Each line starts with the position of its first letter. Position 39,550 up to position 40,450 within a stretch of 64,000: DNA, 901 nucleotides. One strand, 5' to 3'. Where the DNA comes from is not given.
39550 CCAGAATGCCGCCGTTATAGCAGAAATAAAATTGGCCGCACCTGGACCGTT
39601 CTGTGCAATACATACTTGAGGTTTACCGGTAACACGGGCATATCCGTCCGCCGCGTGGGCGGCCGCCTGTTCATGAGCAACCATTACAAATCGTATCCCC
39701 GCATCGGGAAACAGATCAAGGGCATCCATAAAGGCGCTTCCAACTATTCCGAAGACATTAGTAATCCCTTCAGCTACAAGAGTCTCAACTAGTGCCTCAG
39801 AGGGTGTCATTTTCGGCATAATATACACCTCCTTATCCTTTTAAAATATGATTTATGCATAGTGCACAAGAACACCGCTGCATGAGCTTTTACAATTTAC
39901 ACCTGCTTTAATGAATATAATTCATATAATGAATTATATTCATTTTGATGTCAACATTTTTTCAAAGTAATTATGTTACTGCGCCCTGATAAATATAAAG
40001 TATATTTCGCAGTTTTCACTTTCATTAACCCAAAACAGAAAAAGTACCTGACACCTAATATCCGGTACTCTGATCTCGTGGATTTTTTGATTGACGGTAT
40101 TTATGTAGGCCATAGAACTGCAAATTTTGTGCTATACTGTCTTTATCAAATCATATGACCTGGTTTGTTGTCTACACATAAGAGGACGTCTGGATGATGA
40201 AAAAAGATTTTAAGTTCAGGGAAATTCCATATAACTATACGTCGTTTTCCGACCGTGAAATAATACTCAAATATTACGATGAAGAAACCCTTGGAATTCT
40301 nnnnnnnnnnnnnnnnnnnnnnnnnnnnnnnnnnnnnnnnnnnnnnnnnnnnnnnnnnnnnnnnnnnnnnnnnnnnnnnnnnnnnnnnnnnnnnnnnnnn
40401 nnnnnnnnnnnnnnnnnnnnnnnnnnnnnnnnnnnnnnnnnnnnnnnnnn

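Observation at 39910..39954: Perfect 16-bp inverted repeat with embedded -10 hexamers next to a TTGACA: likely operator controlling xsc-ackA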

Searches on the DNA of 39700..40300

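Call 53: search_rna_families(source=window, start=39700, end=40300, threshold=evalue, max_evalue=1)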
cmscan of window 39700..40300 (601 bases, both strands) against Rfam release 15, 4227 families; matches with E-value up to 1: 0.
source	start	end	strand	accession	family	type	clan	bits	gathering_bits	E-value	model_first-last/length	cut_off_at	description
